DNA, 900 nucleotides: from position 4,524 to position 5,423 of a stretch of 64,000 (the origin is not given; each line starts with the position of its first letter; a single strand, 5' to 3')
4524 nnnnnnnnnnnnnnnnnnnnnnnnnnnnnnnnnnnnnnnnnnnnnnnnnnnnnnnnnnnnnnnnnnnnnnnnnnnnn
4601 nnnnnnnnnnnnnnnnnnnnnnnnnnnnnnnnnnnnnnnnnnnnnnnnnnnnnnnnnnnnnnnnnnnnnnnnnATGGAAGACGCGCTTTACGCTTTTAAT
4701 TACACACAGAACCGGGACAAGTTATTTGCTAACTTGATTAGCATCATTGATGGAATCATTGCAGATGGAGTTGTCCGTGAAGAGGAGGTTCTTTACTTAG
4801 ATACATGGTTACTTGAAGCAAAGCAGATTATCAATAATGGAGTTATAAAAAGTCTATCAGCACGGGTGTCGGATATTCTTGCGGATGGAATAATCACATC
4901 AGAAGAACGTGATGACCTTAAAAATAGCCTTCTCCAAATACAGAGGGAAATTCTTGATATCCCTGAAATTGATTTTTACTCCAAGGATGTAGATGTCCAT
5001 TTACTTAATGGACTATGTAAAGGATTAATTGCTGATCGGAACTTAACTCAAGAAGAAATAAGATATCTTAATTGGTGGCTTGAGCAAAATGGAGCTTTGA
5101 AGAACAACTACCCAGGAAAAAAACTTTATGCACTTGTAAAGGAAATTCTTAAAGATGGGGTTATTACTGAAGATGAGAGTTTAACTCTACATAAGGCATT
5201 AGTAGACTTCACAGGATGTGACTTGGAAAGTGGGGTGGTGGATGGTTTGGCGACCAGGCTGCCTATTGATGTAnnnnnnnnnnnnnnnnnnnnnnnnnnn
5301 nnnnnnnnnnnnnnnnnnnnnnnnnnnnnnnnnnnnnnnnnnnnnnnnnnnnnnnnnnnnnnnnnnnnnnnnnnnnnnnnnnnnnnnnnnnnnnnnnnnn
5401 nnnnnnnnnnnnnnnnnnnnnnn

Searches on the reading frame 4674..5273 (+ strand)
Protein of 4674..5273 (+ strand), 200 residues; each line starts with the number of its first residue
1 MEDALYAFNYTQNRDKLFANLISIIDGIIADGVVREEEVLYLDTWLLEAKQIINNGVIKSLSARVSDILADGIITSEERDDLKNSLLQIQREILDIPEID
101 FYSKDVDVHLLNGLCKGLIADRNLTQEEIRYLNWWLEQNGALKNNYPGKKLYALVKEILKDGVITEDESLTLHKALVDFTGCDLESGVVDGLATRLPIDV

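Call 51: search_protein_families(library=pfam, proteins=[window:4674-5273:+], max_evalue=10)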
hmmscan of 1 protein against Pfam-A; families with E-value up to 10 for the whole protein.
window:4674-5273:+ (200 aa): 4 families
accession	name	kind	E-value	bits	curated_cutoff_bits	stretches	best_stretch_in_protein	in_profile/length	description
PF20612.3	SHOCT_2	-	0.063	13.9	24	1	153-168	17-32/53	SHOCT domain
PF20442.3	BrxL_N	-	0.11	12.9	28.2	1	41-95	25-81/132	BREX system Lon protease-like protein BrxL N-terminal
PF22775.2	GA_3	-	0.28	12.1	27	0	64-85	28-49/100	GA-like domain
PF09851.14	SHOCT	-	6.1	7.2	27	0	156-168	7-19/28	Short C-terminal domain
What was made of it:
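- Tried and rejected: BRCT protein function: Pfam finds nothing for the N-terminal 200 aa (call 51).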
